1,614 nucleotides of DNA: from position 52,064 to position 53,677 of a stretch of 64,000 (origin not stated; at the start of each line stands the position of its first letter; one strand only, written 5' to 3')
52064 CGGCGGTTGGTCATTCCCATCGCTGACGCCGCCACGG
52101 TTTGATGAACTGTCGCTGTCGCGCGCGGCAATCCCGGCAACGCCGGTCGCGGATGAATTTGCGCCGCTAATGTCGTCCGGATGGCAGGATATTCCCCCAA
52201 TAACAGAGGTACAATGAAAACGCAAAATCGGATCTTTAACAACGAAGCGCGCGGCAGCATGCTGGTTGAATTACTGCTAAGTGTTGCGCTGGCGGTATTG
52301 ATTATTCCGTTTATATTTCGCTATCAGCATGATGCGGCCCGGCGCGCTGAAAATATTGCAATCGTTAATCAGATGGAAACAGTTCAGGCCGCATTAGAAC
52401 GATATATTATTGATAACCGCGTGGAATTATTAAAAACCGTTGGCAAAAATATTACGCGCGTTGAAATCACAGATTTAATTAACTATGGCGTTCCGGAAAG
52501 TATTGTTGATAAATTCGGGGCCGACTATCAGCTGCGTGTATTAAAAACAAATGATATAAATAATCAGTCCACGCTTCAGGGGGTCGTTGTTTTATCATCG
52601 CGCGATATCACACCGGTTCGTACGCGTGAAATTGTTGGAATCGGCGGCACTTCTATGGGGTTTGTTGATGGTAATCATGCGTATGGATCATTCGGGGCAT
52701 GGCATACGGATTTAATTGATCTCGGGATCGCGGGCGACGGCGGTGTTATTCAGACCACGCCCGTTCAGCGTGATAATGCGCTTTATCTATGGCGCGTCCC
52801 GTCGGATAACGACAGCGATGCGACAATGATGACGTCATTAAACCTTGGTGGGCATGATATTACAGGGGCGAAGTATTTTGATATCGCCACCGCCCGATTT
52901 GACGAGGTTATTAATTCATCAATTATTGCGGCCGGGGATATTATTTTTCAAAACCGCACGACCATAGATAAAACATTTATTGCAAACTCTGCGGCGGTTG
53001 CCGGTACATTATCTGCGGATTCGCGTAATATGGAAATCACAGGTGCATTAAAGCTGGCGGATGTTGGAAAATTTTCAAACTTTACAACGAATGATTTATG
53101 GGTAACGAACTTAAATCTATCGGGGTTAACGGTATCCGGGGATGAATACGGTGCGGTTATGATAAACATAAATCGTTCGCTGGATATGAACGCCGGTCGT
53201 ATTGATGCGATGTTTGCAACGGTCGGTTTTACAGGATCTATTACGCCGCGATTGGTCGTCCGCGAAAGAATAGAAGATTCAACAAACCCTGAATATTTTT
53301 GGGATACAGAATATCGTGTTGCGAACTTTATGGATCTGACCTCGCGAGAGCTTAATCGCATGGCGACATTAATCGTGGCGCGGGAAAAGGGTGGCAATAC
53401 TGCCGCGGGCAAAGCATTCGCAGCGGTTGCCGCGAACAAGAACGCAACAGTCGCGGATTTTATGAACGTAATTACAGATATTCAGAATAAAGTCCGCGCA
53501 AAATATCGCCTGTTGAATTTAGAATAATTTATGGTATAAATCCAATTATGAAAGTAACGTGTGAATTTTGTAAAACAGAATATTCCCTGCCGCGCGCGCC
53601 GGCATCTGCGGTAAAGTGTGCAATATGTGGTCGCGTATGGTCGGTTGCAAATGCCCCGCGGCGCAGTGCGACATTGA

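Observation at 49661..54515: Tandem operon of three 400-453 aa proteins with prepilin-type N-termini, followed by a zinc-ribbon membrane protein and a small secreted protein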

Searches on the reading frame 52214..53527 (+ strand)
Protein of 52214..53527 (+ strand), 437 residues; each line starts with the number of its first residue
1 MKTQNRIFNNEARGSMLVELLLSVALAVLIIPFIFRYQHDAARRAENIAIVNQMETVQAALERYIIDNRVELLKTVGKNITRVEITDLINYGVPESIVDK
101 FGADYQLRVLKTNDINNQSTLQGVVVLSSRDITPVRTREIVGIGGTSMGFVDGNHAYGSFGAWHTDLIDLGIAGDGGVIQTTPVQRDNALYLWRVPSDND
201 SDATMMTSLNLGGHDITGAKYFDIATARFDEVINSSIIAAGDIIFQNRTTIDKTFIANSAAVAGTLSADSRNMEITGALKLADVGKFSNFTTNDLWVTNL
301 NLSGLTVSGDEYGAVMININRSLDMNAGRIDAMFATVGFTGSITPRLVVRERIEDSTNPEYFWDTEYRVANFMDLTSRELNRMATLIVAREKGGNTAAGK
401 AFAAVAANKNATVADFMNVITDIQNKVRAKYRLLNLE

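Call 3: search_protein_families(library=pfam, proteins=[window:52214-53527:+], max_evalue=1)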
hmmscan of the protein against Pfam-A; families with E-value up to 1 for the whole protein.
window:52214-53527:+ (437 aa): 1 family
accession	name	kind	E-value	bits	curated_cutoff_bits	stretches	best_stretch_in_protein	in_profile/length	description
PF02873.21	MurB_C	-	0.07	13.8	27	1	403-432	59-89/99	UDP-N-acetylenolpyruvoylglucosamine reductase, C-terminal domain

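Call 4: search_protein_families(library=ncbifam, proteins=[window:52214-53527:+], max_evalue=1)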
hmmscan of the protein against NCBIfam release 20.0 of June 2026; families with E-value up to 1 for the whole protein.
window:52214-53527:+ (437 aa): 1 family
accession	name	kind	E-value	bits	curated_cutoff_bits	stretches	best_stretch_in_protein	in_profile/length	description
TIGR03278.1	methan_mark_10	equivalog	0.086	11.6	350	1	66-128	101-164/404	methyl coenzyme M reductase-arginine methyltransferase Mmp10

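Call 12: find_homologous_proteins(query=window:52214-53527:+, max_evalue=0.001)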
Query window:52214-53527:+ (437 aa): 1013 proteins with E <= 0.001 among 8000 candidates; the best 120 are listed.
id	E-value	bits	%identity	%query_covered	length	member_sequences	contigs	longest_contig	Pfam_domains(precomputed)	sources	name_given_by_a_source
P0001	2.0e-280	947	100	100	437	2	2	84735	-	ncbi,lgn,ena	-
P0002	2.8e-183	628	67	100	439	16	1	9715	-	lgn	-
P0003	8.0e-176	603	63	100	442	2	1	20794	-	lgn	-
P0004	7.7e-175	600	64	100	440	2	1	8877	-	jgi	-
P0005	5.4e-172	590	63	100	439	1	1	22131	-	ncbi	-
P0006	2.4e-171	588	65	97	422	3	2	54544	-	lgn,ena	-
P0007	5.8e-171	587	62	100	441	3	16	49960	-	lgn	-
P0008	7.7e-170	583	62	97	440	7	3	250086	-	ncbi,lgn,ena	-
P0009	2.6e-169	582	58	100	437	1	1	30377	-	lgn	-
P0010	1.3e-168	579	62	97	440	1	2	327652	-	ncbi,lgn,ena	-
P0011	8.0e-168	577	59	100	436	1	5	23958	-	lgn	-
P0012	9.5e-168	576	59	100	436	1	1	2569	-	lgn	-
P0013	2.4e-167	575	59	100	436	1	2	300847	-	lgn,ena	-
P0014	2.6e-167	575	59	100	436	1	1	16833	-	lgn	-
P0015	2.7e-167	575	61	99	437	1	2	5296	-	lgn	-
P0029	7.6e-165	567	60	100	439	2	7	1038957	-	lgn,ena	-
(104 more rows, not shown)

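Call 17: find_encoding_contigs(protein=P0029, flank=10000, max_places=3)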
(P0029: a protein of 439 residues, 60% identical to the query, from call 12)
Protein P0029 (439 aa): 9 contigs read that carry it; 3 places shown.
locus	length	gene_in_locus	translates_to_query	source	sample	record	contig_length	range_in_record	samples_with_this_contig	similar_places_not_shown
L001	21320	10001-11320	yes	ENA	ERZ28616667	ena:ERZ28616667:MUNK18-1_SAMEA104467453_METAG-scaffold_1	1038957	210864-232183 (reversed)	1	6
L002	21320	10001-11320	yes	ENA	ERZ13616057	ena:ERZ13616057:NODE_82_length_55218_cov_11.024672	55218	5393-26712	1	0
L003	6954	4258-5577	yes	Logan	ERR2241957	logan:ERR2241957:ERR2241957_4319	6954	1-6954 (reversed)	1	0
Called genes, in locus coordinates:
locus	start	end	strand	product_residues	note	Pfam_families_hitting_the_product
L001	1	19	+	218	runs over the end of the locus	PF04452:Methyltrans_RNA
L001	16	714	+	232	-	PF01479:S4, PF00849:PseudoU_synth_2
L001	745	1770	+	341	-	PF13414:TPR_11 (faint), PF00515:TPR_1 (faint), PF07719:TPR_2 (faint), PF25575:TPR_BSK1_C (faint), PF10516:SHNi-TPR (faint), PF13181:TPR_8 (faint), PF13424:TPR_12 (faint), PF13371:TPR_9 (weak), +2 more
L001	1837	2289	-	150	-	PF22817:ApeP-like, PF07977:FabA, PF22818:ApeI-like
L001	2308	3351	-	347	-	PF04613:LpxD, PF24894:Hexapep_GlmU (faint), PF00132:Hexapep, PF25087:GMPPB_C, PF25084:LbH_EIF2B (weak), PF00132:Hexapep (weak), PF25084:LbH_EIF2B (weak), PF00132:Hexapep, +1 more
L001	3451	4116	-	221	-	PF03938:OmpH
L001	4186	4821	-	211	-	PF00691:OmpA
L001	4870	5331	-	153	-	-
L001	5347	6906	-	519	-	PF13177:DNA_pol3_delta2, PF13245:AAA_19 (faint), PF13604:AAA_30 (weak), PF00004:AAA, PF13401:AAA_22 (weak), PF22608:DNAX_ATPase_lid, PF12169:DNA_pol3_gamma3, PF12362:DUF3646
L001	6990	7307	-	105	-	-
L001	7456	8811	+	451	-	-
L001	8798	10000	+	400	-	-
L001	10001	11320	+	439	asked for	-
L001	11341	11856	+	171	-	PF13717:Zn_ribbon_4 (faint)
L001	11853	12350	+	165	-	-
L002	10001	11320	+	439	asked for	-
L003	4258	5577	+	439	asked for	-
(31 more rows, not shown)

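Call 19: search_protein_representatives(alignment_id=A1)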
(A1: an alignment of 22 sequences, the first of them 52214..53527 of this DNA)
Query: 22 sequences, 438 profile positions. Proteins with E-value up to 0.001 (for the whole library): 313; up to 1e-10: 111; up to 1e-30: 67. The best 150 are listed.
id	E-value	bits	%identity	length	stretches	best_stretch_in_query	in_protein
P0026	7.3e-229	776.5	-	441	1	1-438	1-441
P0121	1.5e-152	525.0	-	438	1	1-437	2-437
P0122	1.7e-142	491.8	-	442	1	1-438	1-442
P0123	2.8e-140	484.6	-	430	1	11-434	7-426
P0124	3.1e-136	471.2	-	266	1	1-266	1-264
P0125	1.4e-133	462.5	-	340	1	103-438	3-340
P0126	4.4e-129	447.6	-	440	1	11-438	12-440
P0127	5.9e-127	440.7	-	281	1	1-281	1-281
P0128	1.6e-120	419.5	-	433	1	2-437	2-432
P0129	2.3e-117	409.0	-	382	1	11-297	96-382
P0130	9.8e-115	400.4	-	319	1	1-243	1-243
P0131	3.6e-109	382.0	-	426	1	10-435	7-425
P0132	4.2e-104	365.3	-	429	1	9-437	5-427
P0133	4.9e-104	365.1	-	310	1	129-438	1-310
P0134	4.8e-102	358.6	-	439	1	1-435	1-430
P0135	1.1e-99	350.8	-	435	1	2-434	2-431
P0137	1.2e-83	297.9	-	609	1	11-355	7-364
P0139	2.2e-79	283.9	-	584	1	4-383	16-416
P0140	1.5e-75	271.2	-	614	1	12-379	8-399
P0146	3.3e-70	253.6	-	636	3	89-408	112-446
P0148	3.5e-69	250.2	-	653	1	1-333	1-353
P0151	4.2e-64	233.5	-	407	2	208-436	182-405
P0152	6.0e-64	233.0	-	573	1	1-376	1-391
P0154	3.9e-62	227.0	-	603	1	5-297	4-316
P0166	1.5e-56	208.6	-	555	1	4-433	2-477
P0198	1.6e-21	93.2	-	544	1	11-325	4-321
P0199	8.3e-21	90.8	-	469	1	13-382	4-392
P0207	3.6e-15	72.3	-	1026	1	13-223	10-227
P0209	1.1e-14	70.7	-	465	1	12-227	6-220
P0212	5.2e-14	68.4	-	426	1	19-233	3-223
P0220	2.2e-12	63.1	-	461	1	12-229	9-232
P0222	1.2e-11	60.7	-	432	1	13-230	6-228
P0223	1.2e-11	60.6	-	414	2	10-260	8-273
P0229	9.4e-11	57.7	-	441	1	15-271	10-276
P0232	1.5e-10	57.0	-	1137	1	5-243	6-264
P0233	1.6e-10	56.9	-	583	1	8-185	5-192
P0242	7.6e-10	54.7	-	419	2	14-239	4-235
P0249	4.0e-09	52.3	-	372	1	11-248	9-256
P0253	6.9e-09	51.6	-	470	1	18-276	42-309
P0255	7.6e-09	51.4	-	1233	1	5-245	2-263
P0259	1.2e-08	50.8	-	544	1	7-176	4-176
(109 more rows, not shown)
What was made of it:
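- The family is rare, with 313 representatives among 1.84e9 proteins (call 19).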

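Call 21: predict_structure(alignment_id=A1)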
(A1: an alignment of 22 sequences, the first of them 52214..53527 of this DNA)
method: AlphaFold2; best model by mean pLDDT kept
length: 437 residues; sequences in the alignment: 22
mean_pLDDT: 40.7   pTM: 0.27
mean pLDDT of the five models: 40.7, 40.6, 38.8, 38.6, 34.5
residues with pLDDT >= 90: 0; 70-90: 24; 50-70: 88; < 50: 325
segments of 3 or more residues with pLDDT < 50: 1-52, 129-358, 360-381, 383-393, 435-437
pLDDT, mean of each block of 10 residues (from residue 1): 34 39 39 38 39 59 71 60 73 72 61 54 52 43 36 36 30 30 24 29 30 26 26 23 26 29 26 24 28 25 30 33 27 23 27 38 44 43 49 58 63 59 66 51
secondary structure, 60 per line:
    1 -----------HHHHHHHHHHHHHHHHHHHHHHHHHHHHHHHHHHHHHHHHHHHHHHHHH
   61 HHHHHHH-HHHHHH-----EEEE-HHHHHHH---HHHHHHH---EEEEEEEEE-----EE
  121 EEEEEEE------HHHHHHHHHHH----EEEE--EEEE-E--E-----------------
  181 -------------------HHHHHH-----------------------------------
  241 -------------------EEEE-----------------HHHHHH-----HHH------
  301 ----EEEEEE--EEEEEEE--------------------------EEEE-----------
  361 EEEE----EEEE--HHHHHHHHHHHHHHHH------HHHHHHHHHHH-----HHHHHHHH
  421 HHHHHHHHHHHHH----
elements in order: H12-67 H69-74 E80-83 H85-91 H95-101 E105-113 E119-127 H134-144 E149-152 E155-158 H200-205 E260-263 H281-286 E305-310 E313-319 E346-349 E361-364 E369-372 H375-390 H397-407 H413-433
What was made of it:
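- Tried and rejected: A shallow alignment of 22 close orthologues gave a useless model with pLDDT 41 (call 21).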

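Call 22: search_protein_families(library=pfam, proteins=[P0207, P0232, P0255, P0222, P0198, P0209, P0137, P0166], max_evalue=0.01)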
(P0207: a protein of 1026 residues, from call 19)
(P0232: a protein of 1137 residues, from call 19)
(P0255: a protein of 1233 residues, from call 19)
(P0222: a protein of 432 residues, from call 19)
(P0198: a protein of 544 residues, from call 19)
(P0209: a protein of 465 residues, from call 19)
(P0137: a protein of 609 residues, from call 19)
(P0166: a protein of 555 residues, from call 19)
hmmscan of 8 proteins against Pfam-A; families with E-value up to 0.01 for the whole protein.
P0207 (1026 aa): 0 families

P0232 (1137 aa): 0 families

P0255 (1233 aa): 0 families

P0222 (432 aa): 0 families

P0198 (544 aa): 0 families

P0209 (465 aa): 0 families

P0137 (609 aa): 0 families

P0166 (555 aa): 0 families

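Call 23: list_cluster_members(proteins=[P0207, P0232, P0255, P0222, P0198, P0209, P0137, P0166, P0199, P0001])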
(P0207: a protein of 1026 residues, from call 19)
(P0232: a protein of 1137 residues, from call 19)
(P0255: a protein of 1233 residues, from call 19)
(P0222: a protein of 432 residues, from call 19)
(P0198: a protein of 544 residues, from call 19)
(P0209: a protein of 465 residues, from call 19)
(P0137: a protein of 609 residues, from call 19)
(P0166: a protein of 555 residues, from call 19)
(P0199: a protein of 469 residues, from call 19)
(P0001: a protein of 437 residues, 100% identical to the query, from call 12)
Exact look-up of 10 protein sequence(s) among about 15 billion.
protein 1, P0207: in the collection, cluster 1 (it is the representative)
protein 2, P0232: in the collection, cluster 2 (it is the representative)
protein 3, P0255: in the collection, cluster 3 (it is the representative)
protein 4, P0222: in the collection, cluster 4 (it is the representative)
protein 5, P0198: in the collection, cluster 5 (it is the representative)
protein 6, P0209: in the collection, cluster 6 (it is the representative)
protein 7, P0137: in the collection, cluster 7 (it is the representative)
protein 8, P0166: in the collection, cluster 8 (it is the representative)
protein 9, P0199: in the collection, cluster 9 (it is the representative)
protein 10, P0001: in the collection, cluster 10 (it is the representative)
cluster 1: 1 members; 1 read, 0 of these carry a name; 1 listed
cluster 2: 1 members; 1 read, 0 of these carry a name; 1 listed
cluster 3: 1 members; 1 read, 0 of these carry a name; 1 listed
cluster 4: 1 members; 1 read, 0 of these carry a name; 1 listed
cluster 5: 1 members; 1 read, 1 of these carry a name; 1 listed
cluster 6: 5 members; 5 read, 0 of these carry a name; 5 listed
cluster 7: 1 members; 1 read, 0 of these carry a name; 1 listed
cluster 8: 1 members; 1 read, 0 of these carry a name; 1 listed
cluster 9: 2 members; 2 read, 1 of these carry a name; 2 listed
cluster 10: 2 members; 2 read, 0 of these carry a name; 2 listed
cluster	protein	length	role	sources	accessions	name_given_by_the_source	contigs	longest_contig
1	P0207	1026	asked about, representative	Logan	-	-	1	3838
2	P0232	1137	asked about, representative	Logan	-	-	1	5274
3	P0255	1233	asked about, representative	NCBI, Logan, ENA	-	-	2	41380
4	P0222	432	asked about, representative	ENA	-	-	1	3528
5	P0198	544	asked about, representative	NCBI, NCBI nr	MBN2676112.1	MAG: hypothetical protein JXR30_02555 [Alphaproteobacteria bacterium] | hypothetical protein [Alphaproteobacteria bacterium]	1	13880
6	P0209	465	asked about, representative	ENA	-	-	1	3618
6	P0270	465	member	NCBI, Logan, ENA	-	-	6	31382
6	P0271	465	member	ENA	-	-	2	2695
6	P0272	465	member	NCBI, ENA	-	-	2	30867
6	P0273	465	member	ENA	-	-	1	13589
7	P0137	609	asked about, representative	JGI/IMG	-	-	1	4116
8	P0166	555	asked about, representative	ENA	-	-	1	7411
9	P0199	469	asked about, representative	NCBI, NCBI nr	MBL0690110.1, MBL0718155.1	MAG: hypothetical protein JJV93_02790 [Alphaproteobacteria bacterium] | hypothetical protein [Alphaproteobacteria bacterium]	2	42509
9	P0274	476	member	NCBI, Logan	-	-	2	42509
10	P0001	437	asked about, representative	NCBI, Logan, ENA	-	-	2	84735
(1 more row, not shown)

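Call 24: find_encoding_contigs(protein=P0255, flank=10000, max_places=2)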
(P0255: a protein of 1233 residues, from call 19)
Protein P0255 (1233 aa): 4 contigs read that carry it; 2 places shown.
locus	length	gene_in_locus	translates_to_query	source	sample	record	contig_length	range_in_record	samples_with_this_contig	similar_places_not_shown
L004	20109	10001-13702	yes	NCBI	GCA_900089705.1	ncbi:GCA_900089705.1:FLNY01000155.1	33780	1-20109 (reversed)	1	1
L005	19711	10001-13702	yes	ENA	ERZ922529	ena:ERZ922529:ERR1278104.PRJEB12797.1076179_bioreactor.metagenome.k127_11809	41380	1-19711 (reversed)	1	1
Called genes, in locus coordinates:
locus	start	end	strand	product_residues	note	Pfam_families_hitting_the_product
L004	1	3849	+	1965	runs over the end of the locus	PF27415:BigA_4th (faint), PF27417:BigA_3rd, PF25783:BigA_beta (weak)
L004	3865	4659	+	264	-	PF01790:LGT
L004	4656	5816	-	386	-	-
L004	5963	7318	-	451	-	PF04348:LppC, PF13458:Peripla_BP_6, PF01094:ANF_receptor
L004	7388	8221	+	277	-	PF00590:TP_methylase, PF23016:RsmI_C (weak)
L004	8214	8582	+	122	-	PF02021:UPF0102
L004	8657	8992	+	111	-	PF01638:HxlR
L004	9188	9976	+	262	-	-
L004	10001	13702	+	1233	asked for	-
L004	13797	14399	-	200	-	-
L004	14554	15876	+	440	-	PF00749:tRNA-synt_1c, PF19269:Anticodon_2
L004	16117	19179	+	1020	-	-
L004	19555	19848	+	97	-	PF01541:GIY-YIG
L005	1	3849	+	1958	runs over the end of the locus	PF27415:BigA_4th (faint), PF27417:BigA_3rd, PF25783:BigA_beta (weak)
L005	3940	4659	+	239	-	PF01790:LGT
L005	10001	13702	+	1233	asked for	-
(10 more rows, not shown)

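Call 25: find_encoding_contigs(protein=P0199, flank=10000, max_places=2)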
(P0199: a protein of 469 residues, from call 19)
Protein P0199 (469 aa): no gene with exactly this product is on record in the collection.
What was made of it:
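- Tried and rejected: Eleven of twelve returned loci and one (call 25) found no record.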

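Call 27: search_solved_structures(query=A1, max_evalue=10)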
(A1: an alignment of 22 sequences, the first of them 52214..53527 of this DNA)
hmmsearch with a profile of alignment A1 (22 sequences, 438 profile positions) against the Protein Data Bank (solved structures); distinct sequences matched with E-value up to 10: 2.
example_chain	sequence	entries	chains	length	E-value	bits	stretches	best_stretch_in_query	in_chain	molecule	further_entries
7tgg_A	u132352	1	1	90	0.069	15.3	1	5-66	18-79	Geopilin domain 1 protein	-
9egp_A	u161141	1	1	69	0.072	15.2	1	9-66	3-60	Geopilin domain 1 protein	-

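Call 31: find_encoding_contigs(protein=P0001, flank=1000, max_places=3)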
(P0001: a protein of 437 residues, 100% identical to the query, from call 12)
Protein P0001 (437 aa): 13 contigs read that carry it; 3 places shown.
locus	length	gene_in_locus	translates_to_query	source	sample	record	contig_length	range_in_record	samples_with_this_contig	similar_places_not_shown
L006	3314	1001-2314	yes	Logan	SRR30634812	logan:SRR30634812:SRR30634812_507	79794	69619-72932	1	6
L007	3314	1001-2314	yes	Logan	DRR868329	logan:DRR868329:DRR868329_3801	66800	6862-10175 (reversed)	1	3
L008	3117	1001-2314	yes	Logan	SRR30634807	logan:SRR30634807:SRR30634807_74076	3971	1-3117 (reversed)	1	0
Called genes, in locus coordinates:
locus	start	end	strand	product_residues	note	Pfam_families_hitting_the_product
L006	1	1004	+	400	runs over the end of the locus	-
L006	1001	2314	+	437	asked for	-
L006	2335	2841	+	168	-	-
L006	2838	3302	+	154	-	-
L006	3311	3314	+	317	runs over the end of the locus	PF00849:PseudoU_synth_2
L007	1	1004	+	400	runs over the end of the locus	-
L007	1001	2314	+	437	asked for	-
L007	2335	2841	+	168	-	-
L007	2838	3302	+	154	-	-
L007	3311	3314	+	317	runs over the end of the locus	PF00849:PseudoU_synth_2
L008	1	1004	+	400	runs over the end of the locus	-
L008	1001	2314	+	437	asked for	-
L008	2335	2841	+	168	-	-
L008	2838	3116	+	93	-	?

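Call 39: find_related_loci(query=A1, collection=genome_contigs, flank=10000)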
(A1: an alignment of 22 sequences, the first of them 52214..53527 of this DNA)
Query A1 (437 aa) in genome_contigs; peptide patterns used: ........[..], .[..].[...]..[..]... (x = any residue, [..] = any of these).
216 stretches matched a pattern; 149 encode a relative of the query (tblastn E <= 1e-3); the best 80 are kept; 80 distinct loci.
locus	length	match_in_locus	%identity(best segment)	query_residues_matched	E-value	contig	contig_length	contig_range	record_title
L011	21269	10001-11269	62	13-437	5e-179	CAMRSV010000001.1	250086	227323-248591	MAG TPA_asm: uncultured Alphaproteobacteria bacterium isolate SRR13573580_bin.22_metawrap_v1.3_MAG genome assembly, cont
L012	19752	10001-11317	60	1-437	4e-177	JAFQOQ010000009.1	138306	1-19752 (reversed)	MAG: Alphaproteobacteria bacterium isolate RGIG2010 Goat_Colon-1__c162728, whole genome shotgun sequence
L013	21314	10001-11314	60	1-437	3e-176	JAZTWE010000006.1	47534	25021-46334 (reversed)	MAG: Candidatus Enterousia sp. isolate T1900045334_YK20190023.MAGScoT_cleanbin_000100 SGB_6575_k141_523930, whole genome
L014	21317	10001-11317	60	1-437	6e-176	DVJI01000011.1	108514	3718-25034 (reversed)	MAG TPA_asm: Candidatus Enterousia intestinigallinarum isolate ChiGjej3B3-5194 ChiGjej3B3M5__C552858_L108514_SRR6323341,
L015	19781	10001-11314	60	1-437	8e-175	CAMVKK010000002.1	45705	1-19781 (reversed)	MAG TPA_asm: uncultured Alphaproteobacteria bacterium isolate SRR8387720_bin.81_metaWRAP_v1.3_MAG genome assembly, conti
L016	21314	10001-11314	60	1-437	6e-175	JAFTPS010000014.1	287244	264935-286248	MAG: Alphaproteobacteria bacterium isolate RGIG4037 Roe_deer_Cecum-5__c5270, whole genome shotgun sequence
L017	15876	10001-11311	60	1-437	1e-174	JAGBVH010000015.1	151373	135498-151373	MAG: Alphaproteobacteria bacterium isolate RGIG9479 Yak_Cecum-4__c333429, whole genome shotgun sequence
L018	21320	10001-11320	57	1-437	1e-174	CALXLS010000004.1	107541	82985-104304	MAG: uncultured Alphaproteobacteria bacterium isolate BRZ_DL__bin85 genome assembly, contig: BRZ_DL__NODE_269_length_107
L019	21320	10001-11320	57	1-437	3e-174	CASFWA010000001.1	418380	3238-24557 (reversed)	uncultured proteobacterium isolate A86_L4_360360_idba_bin.28 genome assembly, contig: A86_L4_360360_idba_bin.28.fa_scaff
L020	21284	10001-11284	61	6-432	9e-174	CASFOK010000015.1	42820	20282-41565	uncultured proteobacterium isolate SI.B28.metabat-bins.76 genome assembly, contig: SI.B28.metabat-bins.76.fa_k141_344228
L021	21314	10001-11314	59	1-437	1e-172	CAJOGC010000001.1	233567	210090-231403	uncultured Alphaproteobacteria bacterium isolate Sheep_2_mag_61 genome assembly, contig: scaffold_6, whole genome shotgu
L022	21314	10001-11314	58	1-437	3e-172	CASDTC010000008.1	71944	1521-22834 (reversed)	uncultured proteobacterium isolate T11_L1_319319_idba_bin.126 genome assembly, contig: T11_L1_319319_idba_bin.126.fa_sca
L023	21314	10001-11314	57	1-437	3e-171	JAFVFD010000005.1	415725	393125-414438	MAG: Alphaproteobacteria bacterium isolate RGIG5114 Roe_deer_Rumen.Co__c1262861, whole genome shotgun sequence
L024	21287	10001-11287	58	9-437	7e-171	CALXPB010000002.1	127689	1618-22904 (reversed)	MAG: uncultured Alphaproteobacteria bacterium isolate BRZ_R__bin77 genome assembly, contig: BRZ_R__NODE_175_length_12768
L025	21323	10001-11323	61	1-437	2e-170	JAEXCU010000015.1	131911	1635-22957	MAG: Proteobacteria bacterium isolate OH_HBB_125 k127_140185, whole genome shotgun sequence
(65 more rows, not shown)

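Call 46: predict_structure(alignment_id=A2)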
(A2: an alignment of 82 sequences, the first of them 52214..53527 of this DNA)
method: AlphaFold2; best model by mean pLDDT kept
length: 437 residues; sequences in the alignment: 82
mean_pLDDT: 85.5   pTM: 0.45
mean pLDDT of the five models: 85.5, 81.9, 80.2, 79.2, 77.6
residues with pLDDT >= 90: 208; 70-90: 182; 50-70: 36; < 50: 11
segments of 3 or more residues with pLDDT < 50: 4-6, 188-191
pLDDT, mean of each block of 10 residues (from residue 1): 48 75 94 95 96 97 95 91 97 97 96 88 96 95 95 95 94 92 73 63 72 71 72 67 79 81 81 84 83 83 79 79 79 83 84 91 92 90 92 85 93 94 92 79
secondary structure, 60 per line:
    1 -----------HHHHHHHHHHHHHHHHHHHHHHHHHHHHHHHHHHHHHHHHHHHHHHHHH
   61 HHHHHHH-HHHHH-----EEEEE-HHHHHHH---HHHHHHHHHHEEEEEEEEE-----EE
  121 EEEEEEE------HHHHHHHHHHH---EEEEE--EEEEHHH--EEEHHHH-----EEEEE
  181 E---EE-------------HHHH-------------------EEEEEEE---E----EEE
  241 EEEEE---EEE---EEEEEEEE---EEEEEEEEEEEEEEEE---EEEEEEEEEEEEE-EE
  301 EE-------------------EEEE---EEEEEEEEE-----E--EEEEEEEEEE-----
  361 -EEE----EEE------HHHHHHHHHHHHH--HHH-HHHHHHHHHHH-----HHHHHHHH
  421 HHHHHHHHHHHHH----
elements in order: H12-67 H69-73 E79-83 H85-91 H95-104 E105-113 E119-127 H134-144 E148-152 E155-158 E164-166 H167-170 E176-181 H200-203 E223-229 E238-245 E249-251 E255-262 E266-281 E285-297 E299-302 E322-325 E329-337 E346-355 E362-364 E369-371 H378-390 H397-407 H413-433
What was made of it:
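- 52214..53527 (+): P3: PilV-like minor pilin paralogue (437 aa, ATGA overlap with P2). N-terminus ...ARG|SMLVE. AF2 model pLDDT 85.5 (call 46).
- On Type IV pilin-like proteins (class III signal peptide): AF2 model with pLDDT 85.5, helix 12-67 followed by an α/β domain (call 46).
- The AF2 model has pLDDT 85.5 with helix 12-67 (call 46).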
